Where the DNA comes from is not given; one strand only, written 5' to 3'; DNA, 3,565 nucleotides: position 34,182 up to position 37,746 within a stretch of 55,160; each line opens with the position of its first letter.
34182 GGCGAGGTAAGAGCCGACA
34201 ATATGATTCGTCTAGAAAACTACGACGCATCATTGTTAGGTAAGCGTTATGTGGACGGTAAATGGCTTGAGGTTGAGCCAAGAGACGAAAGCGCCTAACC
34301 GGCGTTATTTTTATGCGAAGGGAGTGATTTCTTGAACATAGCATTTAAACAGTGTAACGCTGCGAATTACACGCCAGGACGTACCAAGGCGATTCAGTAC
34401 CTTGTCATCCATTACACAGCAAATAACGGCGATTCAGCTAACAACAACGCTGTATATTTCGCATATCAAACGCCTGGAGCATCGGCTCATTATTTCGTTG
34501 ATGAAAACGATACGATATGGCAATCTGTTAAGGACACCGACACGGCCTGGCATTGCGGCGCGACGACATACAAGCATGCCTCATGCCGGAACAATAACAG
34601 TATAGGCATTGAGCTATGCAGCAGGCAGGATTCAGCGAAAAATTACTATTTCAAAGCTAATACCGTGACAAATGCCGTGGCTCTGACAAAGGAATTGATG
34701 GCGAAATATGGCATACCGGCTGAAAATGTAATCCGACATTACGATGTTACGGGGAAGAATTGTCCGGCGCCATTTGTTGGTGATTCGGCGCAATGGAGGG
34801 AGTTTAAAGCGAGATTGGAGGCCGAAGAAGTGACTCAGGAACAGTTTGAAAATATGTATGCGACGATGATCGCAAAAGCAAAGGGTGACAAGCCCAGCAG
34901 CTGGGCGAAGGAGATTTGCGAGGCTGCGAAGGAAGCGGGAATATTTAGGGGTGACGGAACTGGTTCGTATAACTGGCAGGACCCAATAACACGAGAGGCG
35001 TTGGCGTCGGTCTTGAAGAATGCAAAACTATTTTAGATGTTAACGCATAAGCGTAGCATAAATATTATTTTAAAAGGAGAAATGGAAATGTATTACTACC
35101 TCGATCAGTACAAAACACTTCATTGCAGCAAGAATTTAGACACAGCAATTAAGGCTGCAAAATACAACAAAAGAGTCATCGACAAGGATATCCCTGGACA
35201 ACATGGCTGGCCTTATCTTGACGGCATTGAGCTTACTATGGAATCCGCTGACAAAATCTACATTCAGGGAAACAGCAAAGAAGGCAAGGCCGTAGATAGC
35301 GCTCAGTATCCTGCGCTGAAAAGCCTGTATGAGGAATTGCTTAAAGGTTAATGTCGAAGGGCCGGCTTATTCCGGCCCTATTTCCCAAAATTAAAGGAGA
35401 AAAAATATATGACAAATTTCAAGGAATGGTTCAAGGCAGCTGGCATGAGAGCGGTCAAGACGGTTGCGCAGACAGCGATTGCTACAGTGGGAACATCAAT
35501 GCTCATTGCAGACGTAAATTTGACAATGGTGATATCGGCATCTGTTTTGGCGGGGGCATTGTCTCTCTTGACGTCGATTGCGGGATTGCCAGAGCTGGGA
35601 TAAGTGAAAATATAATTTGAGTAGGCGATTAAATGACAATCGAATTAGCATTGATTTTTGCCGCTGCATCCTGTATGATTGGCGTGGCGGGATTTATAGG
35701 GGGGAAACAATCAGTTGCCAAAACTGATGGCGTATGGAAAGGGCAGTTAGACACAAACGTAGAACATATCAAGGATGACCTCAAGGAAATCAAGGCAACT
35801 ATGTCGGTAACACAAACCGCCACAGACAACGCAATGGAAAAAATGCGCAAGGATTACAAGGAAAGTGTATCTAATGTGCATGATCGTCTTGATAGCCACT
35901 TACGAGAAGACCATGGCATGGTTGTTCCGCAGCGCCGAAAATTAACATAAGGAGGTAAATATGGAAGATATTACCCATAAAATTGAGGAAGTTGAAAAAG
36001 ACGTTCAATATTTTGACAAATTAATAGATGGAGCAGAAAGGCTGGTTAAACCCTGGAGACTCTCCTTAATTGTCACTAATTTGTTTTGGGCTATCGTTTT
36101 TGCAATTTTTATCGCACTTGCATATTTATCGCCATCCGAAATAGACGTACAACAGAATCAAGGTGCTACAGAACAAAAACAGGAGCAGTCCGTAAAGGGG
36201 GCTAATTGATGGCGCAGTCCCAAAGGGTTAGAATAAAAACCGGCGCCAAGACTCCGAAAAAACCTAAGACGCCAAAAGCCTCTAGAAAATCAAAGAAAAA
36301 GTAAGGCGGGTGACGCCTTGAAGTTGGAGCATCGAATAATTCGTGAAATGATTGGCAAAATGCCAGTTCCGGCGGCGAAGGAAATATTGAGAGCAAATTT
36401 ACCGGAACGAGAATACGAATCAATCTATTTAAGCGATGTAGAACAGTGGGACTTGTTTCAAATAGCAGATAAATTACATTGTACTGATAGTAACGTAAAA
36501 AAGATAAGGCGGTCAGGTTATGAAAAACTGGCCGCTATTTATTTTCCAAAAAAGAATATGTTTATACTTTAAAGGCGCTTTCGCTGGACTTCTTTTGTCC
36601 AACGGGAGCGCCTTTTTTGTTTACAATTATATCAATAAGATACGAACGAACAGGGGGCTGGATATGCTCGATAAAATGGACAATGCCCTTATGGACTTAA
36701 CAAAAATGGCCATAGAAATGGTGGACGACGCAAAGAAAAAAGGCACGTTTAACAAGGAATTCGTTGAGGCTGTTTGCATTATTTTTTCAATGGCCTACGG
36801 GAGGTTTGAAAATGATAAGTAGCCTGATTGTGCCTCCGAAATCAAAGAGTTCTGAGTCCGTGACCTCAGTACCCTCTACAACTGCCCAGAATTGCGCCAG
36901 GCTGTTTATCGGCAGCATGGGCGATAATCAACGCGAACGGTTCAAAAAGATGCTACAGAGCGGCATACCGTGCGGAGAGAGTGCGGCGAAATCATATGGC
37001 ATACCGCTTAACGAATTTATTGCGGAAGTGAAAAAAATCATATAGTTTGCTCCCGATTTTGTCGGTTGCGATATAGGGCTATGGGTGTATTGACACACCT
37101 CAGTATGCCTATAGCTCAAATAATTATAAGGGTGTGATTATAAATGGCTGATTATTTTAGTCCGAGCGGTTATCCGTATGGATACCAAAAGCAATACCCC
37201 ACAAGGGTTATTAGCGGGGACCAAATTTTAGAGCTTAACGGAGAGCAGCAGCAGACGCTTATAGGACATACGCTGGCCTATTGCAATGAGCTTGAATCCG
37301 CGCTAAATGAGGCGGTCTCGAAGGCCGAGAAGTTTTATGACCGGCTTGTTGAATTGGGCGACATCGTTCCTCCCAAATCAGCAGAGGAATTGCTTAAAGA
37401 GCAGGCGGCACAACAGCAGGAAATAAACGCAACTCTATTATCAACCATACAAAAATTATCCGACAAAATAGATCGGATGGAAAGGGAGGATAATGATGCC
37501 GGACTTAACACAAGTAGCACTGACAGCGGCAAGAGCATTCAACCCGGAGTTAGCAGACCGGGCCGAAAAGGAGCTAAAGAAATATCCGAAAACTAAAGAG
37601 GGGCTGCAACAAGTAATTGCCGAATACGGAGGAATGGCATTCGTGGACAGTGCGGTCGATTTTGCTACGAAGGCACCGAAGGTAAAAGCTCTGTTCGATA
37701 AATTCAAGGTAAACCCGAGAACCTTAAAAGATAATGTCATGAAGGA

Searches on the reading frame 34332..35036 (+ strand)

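Call 70: search_protein_families(library=pfam, proteins=[window:34332-35036:+], max_evalue=0.001)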
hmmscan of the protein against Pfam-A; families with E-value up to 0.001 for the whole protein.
window:34332-35036:+ (234 aa): 2 families
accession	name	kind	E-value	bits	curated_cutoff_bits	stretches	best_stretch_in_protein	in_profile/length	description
PF01510.30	Amidase_2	-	1.8e-30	106.4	26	1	19-147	3-131/131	N-acetylmuramoyl-L-alanine amidase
PF00395.25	SLH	-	0.00032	21.1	20.8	1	187-225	5-44/44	S-layer homology domain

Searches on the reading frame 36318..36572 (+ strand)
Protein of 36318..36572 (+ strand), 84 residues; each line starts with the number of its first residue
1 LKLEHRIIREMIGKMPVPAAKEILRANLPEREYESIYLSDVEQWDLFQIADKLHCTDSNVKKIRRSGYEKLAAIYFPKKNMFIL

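Call 97: search_protein_families(library=pfam, proteins=[window:36318-36572:+], max_evalue=0.01)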
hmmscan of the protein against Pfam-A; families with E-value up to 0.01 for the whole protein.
window:36318-36572:+ (84 aa): 2 families
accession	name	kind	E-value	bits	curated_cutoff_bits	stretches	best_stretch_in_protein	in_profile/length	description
PF08281.18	Sigma70_r4_2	-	1.1e-05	25.4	25.7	1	27-62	10-45/54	Sigma-70, region 4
PF04545.22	Sigma70_r4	-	3.7e-05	23.6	24.1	1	27-71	4-48/50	Sigma-70, region 4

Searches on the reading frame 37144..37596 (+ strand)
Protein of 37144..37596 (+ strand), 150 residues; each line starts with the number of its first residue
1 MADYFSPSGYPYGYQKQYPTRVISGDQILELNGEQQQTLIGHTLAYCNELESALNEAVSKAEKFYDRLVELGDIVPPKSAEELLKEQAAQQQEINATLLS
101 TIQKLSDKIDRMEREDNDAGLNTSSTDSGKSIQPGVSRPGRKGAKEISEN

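Call 70: search_protein_families(library=pfam, proteins=[window:37144-37596:+], max_evalue=0.001)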
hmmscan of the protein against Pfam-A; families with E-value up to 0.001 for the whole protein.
window:37144-37596:+ (150 aa): 1 family
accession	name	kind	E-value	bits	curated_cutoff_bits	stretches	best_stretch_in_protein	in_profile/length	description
PF04281.18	Tom22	-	0.00037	20.8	28.7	1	54-92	47-86/141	Mitochondrial import receptor subunit Tom22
